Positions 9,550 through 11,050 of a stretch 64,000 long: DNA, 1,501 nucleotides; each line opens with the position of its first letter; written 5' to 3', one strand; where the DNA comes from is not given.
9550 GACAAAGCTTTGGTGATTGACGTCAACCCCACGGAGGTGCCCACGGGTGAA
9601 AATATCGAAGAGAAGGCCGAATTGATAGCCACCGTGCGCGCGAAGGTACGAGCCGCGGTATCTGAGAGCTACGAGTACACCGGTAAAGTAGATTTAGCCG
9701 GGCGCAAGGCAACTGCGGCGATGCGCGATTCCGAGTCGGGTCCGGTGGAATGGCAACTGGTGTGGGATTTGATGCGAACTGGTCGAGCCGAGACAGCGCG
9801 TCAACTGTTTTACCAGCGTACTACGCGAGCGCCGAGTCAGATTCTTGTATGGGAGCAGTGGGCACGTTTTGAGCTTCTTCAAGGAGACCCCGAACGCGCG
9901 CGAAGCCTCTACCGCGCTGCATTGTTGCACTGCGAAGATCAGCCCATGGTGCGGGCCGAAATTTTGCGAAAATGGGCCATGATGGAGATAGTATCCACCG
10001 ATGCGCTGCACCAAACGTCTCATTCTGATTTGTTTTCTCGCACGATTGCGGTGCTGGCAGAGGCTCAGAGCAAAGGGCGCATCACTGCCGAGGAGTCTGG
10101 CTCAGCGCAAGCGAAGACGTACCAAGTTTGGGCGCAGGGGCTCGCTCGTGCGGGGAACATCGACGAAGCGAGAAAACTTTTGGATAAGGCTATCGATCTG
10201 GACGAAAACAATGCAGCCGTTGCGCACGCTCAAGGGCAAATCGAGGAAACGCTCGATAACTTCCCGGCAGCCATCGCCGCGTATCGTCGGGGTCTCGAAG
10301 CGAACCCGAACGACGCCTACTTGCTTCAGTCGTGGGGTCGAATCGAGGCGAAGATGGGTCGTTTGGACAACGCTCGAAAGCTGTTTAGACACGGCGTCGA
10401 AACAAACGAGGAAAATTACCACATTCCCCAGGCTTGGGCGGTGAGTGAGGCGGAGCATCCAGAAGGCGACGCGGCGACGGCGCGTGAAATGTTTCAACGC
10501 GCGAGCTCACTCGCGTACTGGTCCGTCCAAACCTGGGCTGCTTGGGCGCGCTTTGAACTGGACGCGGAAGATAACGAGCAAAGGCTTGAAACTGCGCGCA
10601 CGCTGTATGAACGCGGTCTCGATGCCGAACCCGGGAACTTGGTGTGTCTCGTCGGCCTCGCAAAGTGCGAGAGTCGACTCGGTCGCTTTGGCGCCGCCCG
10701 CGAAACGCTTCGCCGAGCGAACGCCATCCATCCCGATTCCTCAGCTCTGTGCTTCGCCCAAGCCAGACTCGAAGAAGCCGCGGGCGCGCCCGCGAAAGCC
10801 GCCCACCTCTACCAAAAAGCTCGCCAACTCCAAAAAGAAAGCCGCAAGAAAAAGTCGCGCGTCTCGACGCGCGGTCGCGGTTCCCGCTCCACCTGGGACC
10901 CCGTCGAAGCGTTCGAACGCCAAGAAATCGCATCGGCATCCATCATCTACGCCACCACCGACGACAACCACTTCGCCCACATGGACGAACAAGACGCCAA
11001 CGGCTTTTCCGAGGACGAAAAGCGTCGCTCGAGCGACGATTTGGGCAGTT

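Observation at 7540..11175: Single ORF fusing a plant-type CRSH (p)ppGpp synthetase, two EF-hands and a HAT-repeat RNA-binding module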

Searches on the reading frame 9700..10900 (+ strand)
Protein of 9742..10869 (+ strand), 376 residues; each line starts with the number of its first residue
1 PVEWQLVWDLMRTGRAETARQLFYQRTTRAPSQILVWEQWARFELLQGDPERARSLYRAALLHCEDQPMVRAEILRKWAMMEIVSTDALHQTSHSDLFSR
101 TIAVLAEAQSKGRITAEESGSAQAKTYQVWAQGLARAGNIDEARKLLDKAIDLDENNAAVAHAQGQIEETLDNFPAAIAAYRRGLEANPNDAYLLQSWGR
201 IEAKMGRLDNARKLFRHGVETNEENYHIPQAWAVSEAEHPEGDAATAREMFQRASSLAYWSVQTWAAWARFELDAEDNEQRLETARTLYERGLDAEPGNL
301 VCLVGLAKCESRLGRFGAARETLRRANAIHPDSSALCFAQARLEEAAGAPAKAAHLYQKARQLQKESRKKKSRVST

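Call 15: search_solved_structures(query=window:9700-10900:+, max_evalue=0.01)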
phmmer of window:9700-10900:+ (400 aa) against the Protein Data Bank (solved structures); distinct sequences matched with E-value up to 0.01: 79 (the best 60 are shown).
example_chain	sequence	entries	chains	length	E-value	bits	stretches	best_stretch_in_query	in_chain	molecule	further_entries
5i9g_C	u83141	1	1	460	2e-19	73.4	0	100-166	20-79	pentatricopeptide repeat protein dPPR-U8C2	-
5i9d_A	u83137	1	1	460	2.2e-19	73.3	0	100-166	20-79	pentatricopeptide repeat protein dPPR-U8A2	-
5i9f_A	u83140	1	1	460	2.3e-19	73.2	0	100-166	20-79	pentatricopeptide repeat protein dPPR-U10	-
5i9h_A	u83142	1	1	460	4.1e-19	72.4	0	100-166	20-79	pentatricopeptide repeat protein dPPR-U8G2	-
9l5r_J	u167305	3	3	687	2e-17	66.8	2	33-299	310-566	Suppressor of forked domain-containing protein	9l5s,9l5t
9qhb_A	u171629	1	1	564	3.5e-16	62.8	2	147-381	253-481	Engineered tetratricopeptide repeat protein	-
5lj3_S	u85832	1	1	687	4.8e-16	62.3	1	139-302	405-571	CLF1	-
5lj5_S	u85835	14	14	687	6.1e-16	61.9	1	139-302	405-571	Pre-mRNA-splicing factor CLF1 | CLF1 isoform 1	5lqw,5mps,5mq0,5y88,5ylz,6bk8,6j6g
6exn_S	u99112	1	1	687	6.5e-16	61.8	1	139-302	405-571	Pre-mRNA-splicing factor CLF1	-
6b85_J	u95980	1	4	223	3.7e-12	49.5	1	136-229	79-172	TMHC4_R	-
8cus_A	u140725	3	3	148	5.7e-12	48.9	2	145-232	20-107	I432-1(NaCl) Chain A | I432-1(Imd) Chain A | I432-1-X3 Chain A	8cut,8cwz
8ro0_J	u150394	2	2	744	1.4e-11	47.6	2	208-342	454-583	TPR_REGION domain-containing protein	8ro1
7obi_A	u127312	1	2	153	1.5e-11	47.5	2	150-225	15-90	CTPR-rv4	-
9esh_R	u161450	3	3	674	3.2e-11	46.4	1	138-294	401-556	Pre-mRNA-splicing factor cwf4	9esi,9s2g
8c6j_S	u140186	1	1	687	7.3e-11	45.2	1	178-347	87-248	Crooked neck-like protein 1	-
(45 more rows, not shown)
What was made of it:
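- The best natural PDB sequence hits are HAT RNA-processing factors: Clf1/Crn, Prp6, Syf1 and Rrp5 (call 15).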

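Call 16: find_homologous_proteins(query=window:9742-10869:+, max_evalue=0.00001)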
Query window:9742-10869:+ (376 aa): 13 proteins with E <= 0.00001 among 8000 candidates.
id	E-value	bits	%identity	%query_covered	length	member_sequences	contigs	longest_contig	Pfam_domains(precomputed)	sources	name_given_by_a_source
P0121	2.7e-195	667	100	82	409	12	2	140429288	PF25063.1,PF13431.13,PF25062.2,PF13414.13,PF12569.15,PF13428.13,PF23241.2,PF14559.13,PF00515.35,PF12895.14,PF13424.13,PF13432.13,PF13181.13,PF07719.24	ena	-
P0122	4.0e-42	163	63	28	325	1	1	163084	PF14559.13,PF13424.13,PF13428.13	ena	-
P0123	3.4e-32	130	31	83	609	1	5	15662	PF25063.1,PF13431.13,PF23914.2,PF13428.13,PF23241.2,PF23231.2,PF14559.13,PF00515.35,PF13424.13,PF23240.2,PF13432.13,PF13181.13,PF07719.24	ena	-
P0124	1.4e-30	125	63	27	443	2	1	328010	PF13202.13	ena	-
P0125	6.9e-25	106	27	84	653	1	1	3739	PF05843.21,PF13431.13,PF23914.2,PF13414.13,PF13176.13,PF13428.13,PF23241.2,PF23231.2,PF14559.13,PF00515.35,PF13424.13,PF23240.2,PF13432.13,PF13429.13,PF13181.13,PF07719.24,PF13174.13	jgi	-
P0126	5.0e-18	84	26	56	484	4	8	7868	PF05843.21,PF13431.13,PF25060.1,PF13414.13,PF13428.13,PF23241.2,PF04733.21,PF23220.2,PF13374.13,PF23231.2,PF14559.13,PF13371.13,PF00515.35,PF13424.13,PF23240.2,PF13432.13,PF23233.2,PF13181.13,PF07719.24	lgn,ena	-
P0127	2.9e-11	62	63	16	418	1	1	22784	-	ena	-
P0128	1.3e-10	59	25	67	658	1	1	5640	PF05843.21,PF13431.13,PF23914.2,PF08640.18,PF13428.13,PF23241.2,PF23220.2,PF23231.2,PF14559.13,PF23240.2,PF13432.13,PF23233.2,PF13181.13,PF02184.23,PF07719.24,PF13174.13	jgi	jgi:crooked neck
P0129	7.2e-9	54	25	58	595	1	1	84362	PF25063.1,PF13431.13,PF23914.2,PF25060.1,PF13414.13,PF16918.12,PF12569.15,PF13428.13,PF25064.2,PF13374.13,PF14559.13,PF24575.2,PF13371.13,PF00515.35,PF12895.14,PF13424.13,PF21033.5,PF13432.13,PF13429.13,PF13181.13,PF14561.13,PF07719.24,PF13174.13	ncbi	-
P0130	3.6e-7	48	23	92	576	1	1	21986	PF10602.16,PF03704.24,PF09976.16,PF25060.1,PF13414.13,PF16918.12,PF12569.15,PF09613.17,PF23241.2,PF13374.13,PF07721.21,PF24575.2,PF11846.15,PF00515.35,PF13424.13,PF28559.1,PF13429.13,PF14561.13,PF07719.24,PF13174.13,PF20308.5,PF25063.1,PF14853.13,PF13431.13,PF23914.2,PF25062.2,PF20225.5,PF25058.2,PF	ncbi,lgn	ncbi:MAG: tetratricopeptide repeat protein [Deltaproteobacteria bacterium]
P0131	2.6e-6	45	26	59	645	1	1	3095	PF05843.21,PF13431.13,PF23914.2,PF08640.18,PF13428.13,PF23241.2,PF23231.2,PF14559.13,PF23240.2,PF13432.13,PF23233.2,PF13181.13,PF02184.23,PF07719.24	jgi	-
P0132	2.8e-6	45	25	69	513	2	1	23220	PF23231.2,PF14559.13,PF05843.21,PF13431.13,PF23240.2,PF13428.13,PF23233.2,PF23241.2,PF13181.13,PF02184.23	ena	-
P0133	7.9e-6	44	26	93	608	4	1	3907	PF05843.21,PF13431.13,PF13414.13,PF13428.13,PF23241.2,PF23231.2,PF14559.13,PF13424.13,PF23240.2,PF13432.13,PF23233.2,PF13181.13,PF07719.24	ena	-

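Call 29: predict_structure(alignment_id=A2)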
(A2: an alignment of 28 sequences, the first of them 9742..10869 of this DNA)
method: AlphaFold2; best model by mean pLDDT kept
length: 376 residues; sequences in the alignment: 28
mean_pLDDT: 93.7   pTM: 0.83
mean pLDDT of the five models: 93.7, 92.9, 92.6, 92.3, 91.8
residues with pLDDT >= 90: 334; 70-90: 34; 50-70: 3; < 50: 5
segments of 3 or more residues with pLDDT < 50: 372-376
pLDDT, mean of each block of 10 residues (from residue 1): 76 89 94 93 92 96 95 96 83 92 98 97 98 93 97 96 97 97 97 98 96 98 97 96 97 97 97 88 97 95 97 96 96 95 97 97 88 42
secondary structure, 60 per line:
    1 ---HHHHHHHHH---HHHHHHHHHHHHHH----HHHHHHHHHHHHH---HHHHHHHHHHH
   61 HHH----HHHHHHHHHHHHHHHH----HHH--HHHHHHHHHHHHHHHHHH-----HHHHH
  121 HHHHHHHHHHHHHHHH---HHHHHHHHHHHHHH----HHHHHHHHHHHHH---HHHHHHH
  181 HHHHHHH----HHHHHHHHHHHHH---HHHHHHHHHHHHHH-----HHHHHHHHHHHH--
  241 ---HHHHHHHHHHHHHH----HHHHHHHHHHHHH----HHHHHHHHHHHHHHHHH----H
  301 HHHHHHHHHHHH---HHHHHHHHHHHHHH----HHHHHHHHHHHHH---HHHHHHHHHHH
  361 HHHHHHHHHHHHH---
elements in order: H4-12 H16-29 H34-46 H50-63 H68-83 H93-110 H116-136 H140-153 H158-170 H174-187 H192-204 H208-221 H227-238 H244-257 H262-274 H279-295 H300-312 H316-329 H334-346 H350-373
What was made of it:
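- On HAT (half-a-TPR) repeat proteins: The AlphaFold2 model has 20 helices at pLDDT 93.7 (call 29).
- Checked: AlphaFold2 on the tail gives 20 helices, about 10 repeats, at pLDDT 93.7 (call 29), so 'at least 8' is correct.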

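Call 32: fold_search(model_id=the predicted structure, library=pdb)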
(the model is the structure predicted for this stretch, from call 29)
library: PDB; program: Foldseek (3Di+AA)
matches with E <= 10: 1534; with E <= 0.001: 370
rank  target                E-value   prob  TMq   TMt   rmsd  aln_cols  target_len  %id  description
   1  7y4i_B                2.0e-09  1.00  0.38  0.19  20.7       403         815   14  Crystal structure of SPINDLY in complex with GDP (released 2022-12-07)
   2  6eou                  3.0e-09  1.00  0.55  0.60  12.2       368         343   15  O-GlcNAc transferase TPR domain with the intellectual disability associated mutation L254F (released 2018-05-09)
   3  5dse_C                3.1e-09  1.00  0.48  0.28  12.2       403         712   18  Crystal Structure of the TTC7B/Hyccin Complex (released 2015-12-02)
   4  8dtf_A                3.9e-09  1.00  0.38  0.19  20.3       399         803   14  Cryo-EM structure of the full length Arabidopsis SPY with complete TPRs (released 2023-03-08)
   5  1w3b_A                4.4e-09  1.00  0.55  0.54  10.1       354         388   16  The superhelical TPR domain of O-linked GlcNAc transferase reveals structural similarities to importin alpha. (released 2004-09-09)
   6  7y4i_A                4.6e-09  1.00  0.35  0.18  20.8       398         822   13  Crystal structure of SPINDLY in complex with GDP (released 2022-12-07)
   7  8chy                  4.8e-09  1.00  0.49  0.65   6.2       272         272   20  Crystal structure of an 8-repeat consensus TPR superhelix with Zinc. (released 2024-02-21)
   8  6bq1_B                6.4e-09  1.00  0.46  0.27  12.8       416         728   17  Human PI4KIIIa lipid kinase complex (released 2017-12-13)
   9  7yea_A                8.2e-09  1.00  0.55  0.23  10.4       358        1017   20  Human O-GlcNAc transferase Dimer (released 2023-07-12)
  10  5dse_A                8.9e-09  1.00  0.48  0.36  12.2       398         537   18  Crystal Structure of the TTC7B/Hyccin Complex (released 2015-12-02)
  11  9rtt_Q                1.1e-08  1.00  0.50  0.23  13.5       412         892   15  Activated Elongation Complex with IWS1 and ELOF1 (released 2025-09-03)
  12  1w3b_B                1.3e-08  1.00  0.46  0.47  13.6       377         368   16  The superhelical TPR domain of O-linked GlcNAc transferase reveals structural similarities to importin alpha. (released 2004-09-09)
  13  9qhb                  1.4e-08  1.00  0.54  0.71   5.2       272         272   20  Crystal structure of 16-repeat CTPR protein with eliminated coordination sites (released 2025-10-22)
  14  8qxd_N                1.8e-08  1.00  0.51  0.28   7.8       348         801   21  Cryo-EM structure of the cross-exon pre-B complex (released 2024-05-22)
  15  6vbu_4                2.0e-08  1.00  0.37  0.36  14.7       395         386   15  Structure of the bovine BBSome complex (released 2020-01-29)
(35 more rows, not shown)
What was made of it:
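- Foldseek returns generic protein-binding TPR solenoids first: OGT, SPY, TTC7B and APC/C (call 32). The top structural matches are protein-binding TPR superhelices (call 32).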

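Call 33: search_protein_families(library=pfam, proteins=[P0123, P0125, P0126], max_evalue=0.001)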
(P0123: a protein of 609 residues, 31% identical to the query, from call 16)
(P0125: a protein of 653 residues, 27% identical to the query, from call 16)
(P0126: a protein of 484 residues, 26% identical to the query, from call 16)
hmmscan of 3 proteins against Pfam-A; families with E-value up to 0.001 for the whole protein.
P0123 (609 aa): 15 families
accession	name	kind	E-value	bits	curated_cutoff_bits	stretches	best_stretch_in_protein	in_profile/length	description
PF13428.12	TPR_14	-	3.5e-21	74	23.5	2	229-269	2-42/44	Tetratricopeptide repeat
PF07719.23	TPR_2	-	1.4e-18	65.9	27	0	194-218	2-26/34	Tetratricopeptide repeat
PF14559.12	TPR_19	-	1.6e-16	60.8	25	2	176-231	8-62/68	Tetratricopeptide repeat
PF23231.1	HAT_Syf1_CNRKL1_C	-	3.2e-14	52.9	27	1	177-393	117-340/397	Pre-mRNA-splicing factor Syf1/CRNKL1 C-terminal HAT repeat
PF13432.12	TPR_16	-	1.1e-13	51.8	32.7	1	176-217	14-55/65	Tetratricopeptide repeat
PF23241.1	HAT_PRP39_C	-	2.5e-12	47.5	33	0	414-462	71-118/139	PRP39 C-terminal HAT repeat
PF13431.12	TPR_17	-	4.4e-12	45.7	24.4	0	182-213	2-33/34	Tetratricopeptide repeat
PF23240.1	HAT_PRP39_N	-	1.3e-11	45.3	27.7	2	414-531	25-147/168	PRP39 N-terminal HAT repeat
PF13424.12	TPR_12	-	1.6e-10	41.5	30.1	0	177-218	28-70/77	Tetratricopeptide repeat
PF13181.12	TPR_8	-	2e-10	40.4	25.7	0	172-192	14-34/34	Tetratricopeptide repeat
PF23914.1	TPR_CcmH_CycH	-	2.1e-09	37.8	42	1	359-462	40-146/158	Cytochrome c-type biogenesis protein H TPR domain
PF00515.34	TPR_1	-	1.8e-08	34.3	27.8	0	381-402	13-34/34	Tetratricopeptide repeat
PF25063.1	ARM_TT21_C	-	1e-05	26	35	0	177-230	113-166/209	Tetratricopeptide repeat protein 21 C-terminal ARM domain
PF13374.12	TPR_10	-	0.00018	21.9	27.5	0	444-462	9-27/42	Tetratricopeptide repeat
PF01535.26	PPR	-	0.00096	19.7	25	0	382-393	13-24/31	PPR repeat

P0125 (653 aa): 19 families
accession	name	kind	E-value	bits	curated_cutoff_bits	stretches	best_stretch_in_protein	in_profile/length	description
PF13428.12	TPR_14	-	5.6e-33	110.5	23.5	2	37-79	2-44/44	Tetratricopeptide repeat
PF07719.23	TPR_2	-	3.5e-27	92.7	27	0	37-68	2-33/34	Tetratricopeptide repeat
PF14559.12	TPR_19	-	2e-20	73.3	25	1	356-409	4-57/68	Tetratricopeptide repeat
PF23241.1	HAT_PRP39_C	-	8.5e-19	68.4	33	1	33-149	22-139/139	PRP39 C-terminal HAT repeat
PF13181.12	TPR_8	-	8.3e-18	63.4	25.7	1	37-68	2-33/34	Tetratricopeptide repeat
PF23231.1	HAT_Syf1_CNRKL1_C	-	2.6e-15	56.5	27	1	120-223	261-368/397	Pre-mRNA-splicing factor Syf1/CRNKL1 C-terminal HAT repeat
PF13432.12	TPR_16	-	3.2e-14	53.5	32.7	1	350-410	4-64/65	Tetratricopeptide repeat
PF00515.34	TPR_1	-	4.6e-14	52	27.8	0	37-69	2-34/34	Tetratricopeptide repeat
PF13424.12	TPR_12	-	1.9e-13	50.8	30.1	0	315-372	8-74/77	Tetratricopeptide repeat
PF23240.1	HAT_PRP39_N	-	3.2e-13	50.5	27.7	1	357-461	28-140/168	PRP39 N-terminal HAT repeat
PF13431.12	TPR_17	-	6.5e-10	38.9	24.4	0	365-397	1-33/34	Tetratricopeptide repeat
PF13174.12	TPR_6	-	2.7e-09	37.5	26.3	0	144-170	7-33/33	Tetratricopeptide repeat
PF05843.20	Suf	-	2.9e-09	36.5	24.7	0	359-484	385-514/532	Suppressor of forked protein (Suf)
PF23914.1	TPR_CcmH_CycH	-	2.5e-08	34.3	42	0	35-136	49-154/158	Cytochrome c-type biogenesis protein H TPR domain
PF13176.12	TPR_7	-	1.3e-07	31.6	27.9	0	39-70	2-33/36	Tetratricopeptide repeat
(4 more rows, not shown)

P0126 (484 aa): 21 families
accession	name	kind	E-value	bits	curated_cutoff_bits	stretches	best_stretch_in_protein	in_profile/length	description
PF13428.12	TPR_14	-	1e-30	103.5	23.5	1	178-217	3-42/44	Tetratricopeptide repeat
PF14559.12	TPR_19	-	3.9e-21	75.6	25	0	156-214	5-63/68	Tetratricopeptide repeat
PF07719.23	TPR_2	-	6.9e-20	69.9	27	0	347-378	2-33/34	Tetratricopeptide repeat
PF13432.12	TPR_16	-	2.5e-18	66.6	32.7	2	48-91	18-61/65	Tetratricopeptide repeat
PF13181.12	TPR_8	-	7.2e-15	54.3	25.7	0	352-377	7-32/34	Tetratricopeptide repeat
PF13431.12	TPR_17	-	1e-14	53.9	24.4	0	49-82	1-34/34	Tetratricopeptide repeat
PF13424.12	TPR_12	-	8e-12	45.6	30.1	0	47-90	23-74/77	Tetratricopeptide repeat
PF23240.1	HAT_PRP39_N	-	4.9e-10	40.2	27.7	0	204-289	8-93/168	PRP39 N-terminal HAT repeat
PF23231.1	HAT_Syf1_CNRKL1_C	-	8.6e-09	35.1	27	0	178-227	282-333/397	Pre-mRNA-splicing factor Syf1/CRNKL1 C-terminal HAT repeat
PF23233.1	HAT_Syf1_CNRKL1_N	-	9.6e-09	35.7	27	0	38-90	71-123/161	Pre-mRNA-splicing factor Syf1/CNRKL1 N-terminal HAT repeat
PF23241.1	HAT_PRP39_C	-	5.2e-08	33.5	33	0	41-133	39-130/139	PRP39 C-terminal HAT repeat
PF13414.12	TPR_11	-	7.9e-08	32.3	26.8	0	68-104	1-36/42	TPR repeat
PF04733.20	Coatomer_E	-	2.1e-07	31.1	21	1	155-215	180-240/290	Coatomer epsilon subunit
PF13371.12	TPR_9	-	6.3e-07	29.8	35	0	342-386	25-68/73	Tetratricopeptide repeat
PF25060.1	ARM_TT21_2nd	-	1e-06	28.9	27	0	267-325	211-269/270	Tetratricopeptide repeat protein 21 second ARM domain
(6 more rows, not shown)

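Call 34: find_homologous_proteins(query=P0123, max_evalue=1e-20)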
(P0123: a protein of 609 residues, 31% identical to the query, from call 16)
Query P0123 (609 aa): 258 proteins with E <= 1e-20 among 8000 candidates; the best 120 are listed.
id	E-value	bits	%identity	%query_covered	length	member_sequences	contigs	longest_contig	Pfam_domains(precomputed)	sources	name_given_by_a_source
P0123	0.0e+0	1371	100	100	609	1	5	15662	PF25063.1,PF13431.13,PF23914.2,PF13428.13,PF23241.2,PF23231.2,PF14559.13,PF00515.35,PF13424.13,PF23240.2,PF13432.13,PF13181.13,PF07719.24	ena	-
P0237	1.3e-247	841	80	76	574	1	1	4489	PF13431.13,PF23914.2,PF13428.13,PF23241.2,PF23231.2,PF14559.13,PF00515.35,PF13424.13,PF23240.2,PF13432.13,PF13181.13,PF07719.24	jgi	jgi:tetratricopeptide (TPR) repeat protein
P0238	2.3e-246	837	77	78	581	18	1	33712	PF25063.1,PF13431.13,PF23914.2,PF13414.13,PF13428.13,PF23241.2,PF23231.2,PF14559.13,PF00515.35,PF13424.13,PF23240.2,PF13432.13,PF13181.13,PF07719.24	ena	-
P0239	5.4e-234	796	71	78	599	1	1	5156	PF25063.1,PF13431.13,PF23914.2,PF13428.13,PF23241.2,PF23231.2,PF14559.13,PF00515.35,PF13424.13,PF23240.2,PF13432.13,PF13181.13,PF07719.24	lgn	-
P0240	7.2e-219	746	67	78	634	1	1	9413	PF23231.2,PF14559.13,PF13431.13,PF23914.2,PF13424.13,PF23240.2,PF13432.13,PF13428.13,PF23241.2,PF13181.13,PF07719.24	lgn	-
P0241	3.5e-217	740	73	73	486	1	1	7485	PF13431.13,PF23914.2,PF13428.13,PF23241.2,PF23231.2,PF14559.13,PF00515.35,PF13424.13,PF23240.2,PF13432.13,PF13181.13,PF07719.24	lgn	-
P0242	7.4e-216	736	82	64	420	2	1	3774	PF23231.2,PF14559.13,PF13424.13,PF23240.2,PF13432.13,PF13428.13,PF23241.2,PF07719.24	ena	-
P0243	3.3e-215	734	75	70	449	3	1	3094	PF13431.13,PF23914.2,PF13428.13,PF23241.2,PF23231.2,PF14559.13,PF08311.19,PF00515.35,PF13424.13,PF23240.2,PF13432.13,PF13181.13,PF07719.24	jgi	jgi:tetratricopeptide (TPR) repeat protein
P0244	1.6e-213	728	80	65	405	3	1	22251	PF13431.13,PF13414.13,PF01535.27,PF13428.13,PF23241.2,PF13374.13,PF23231.2,PF14559.13,PF08311.19,PF00515.35,PF13424.13,PF23240.2,PF13432.13,PF13429.13,PF13181.13,PF07719.24,PF13174.13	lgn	-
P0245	9.7e-206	703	62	83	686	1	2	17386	PF25063.1,PF13431.13,PF23914.2,PF13428.13,PF23241.2,PF13374.13,PF23231.2,PF14559.13,PF08311.19,PF00515.35,PF13424.13,PF23240.2,PF13432.13,PF13181.13,PF07719.24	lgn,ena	-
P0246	1.3e-205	702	67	77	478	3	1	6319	PF25063.1,PF13431.13,PF23914.2,PF13428.13,PF23241.2,PF13374.13,PF23231.2,PF14559.13,PF13371.13,PF00515.35,PF13424.13,PF23240.2,PF13432.13,PF13429.13,PF13181.13,PF07719.24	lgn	-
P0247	4.3e-200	684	65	77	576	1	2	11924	PF05843.21,PF13431.13,PF23914.2,PF13428.13,PF23241.2,PF13374.13,PF23231.2,PF14559.13,PF24575.2,PF00515.35,PF13424.13,PF23240.2,PF13432.13,PF13181.13,PF07719.24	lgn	-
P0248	1.3e-199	682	66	75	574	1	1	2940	PF05843.21,PF13431.13,PF23914.2,PF01535.27,PF13428.13,PF23241.2,PF13374.13,PF23231.2,PF14559.13,PF24575.2,PF08311.19,PF00515.35,PF13424.13,PF23240.2,PF13432.13,PF13181.13,PF07719.24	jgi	-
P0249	1.0e-198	679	66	75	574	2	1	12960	PF25063.1,PF05843.21,PF13431.13,PF23914.2,PF01535.27,PF13428.13,PF23241.2,PF13374.13,PF23231.2,PF14559.13,PF24575.2,PF08311.19,PF00515.35,PF13424.13,PF23240.2,PF13432.13,PF13181.13,PF07719.24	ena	-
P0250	3.7e-198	678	60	89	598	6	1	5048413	PF13431.13,PF23914.2,PF13428.13,PF23241.2,PF23231.2,PF14559.13,PF00515.35,PF13424.13,PF23240.2,PF13432.13,PF13429.13,PF13181.13,PF07719.24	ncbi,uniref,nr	ncbi:hypothetical protein D9Q98_002165 [Chlorella vulgaris]|uniref:PsbB mRNA maturation factor Mbb1 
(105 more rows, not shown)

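Call 60: search_protein_representatives(protein=window:9742-10869:+)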
Query: 376 residues. Proteins with E-value up to 0.001 (for the whole library): 12089; up to 1e-10: 966; up to 1e-30: 62. The best 150 are listed.
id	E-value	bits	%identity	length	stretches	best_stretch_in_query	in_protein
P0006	1.4e-153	527.9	65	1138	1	1-370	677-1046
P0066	8.3e-72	258.9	43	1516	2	138-373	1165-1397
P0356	3.2e-71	257.0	46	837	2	120-368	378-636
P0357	4.0e-71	256.7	31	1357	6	137-323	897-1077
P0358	5.4e-71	256.3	46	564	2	121-367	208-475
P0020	5.1e-60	220.2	45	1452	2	2-116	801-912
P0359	2.5e-53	198.2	31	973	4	137-297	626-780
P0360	3.5e-53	197.7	30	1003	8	137-363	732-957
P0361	4.1e-51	190.9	32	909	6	183-338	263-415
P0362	4.8e-50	187.4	31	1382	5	122-334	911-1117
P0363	1.2e-49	186.1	32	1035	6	120-218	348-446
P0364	4.1e-49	184.3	31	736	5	137-274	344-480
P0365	4.7e-49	184.1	100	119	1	205-291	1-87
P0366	3.2e-47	178.1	28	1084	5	109-273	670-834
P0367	1.8e-46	175.6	31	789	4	128-364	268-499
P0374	1.9e-39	152.5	32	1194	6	124-252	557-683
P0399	5.0e-33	131.4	35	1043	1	17-359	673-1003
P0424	4.8e-29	118.3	31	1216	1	17-371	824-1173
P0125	2.2e-25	106.2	31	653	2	121-357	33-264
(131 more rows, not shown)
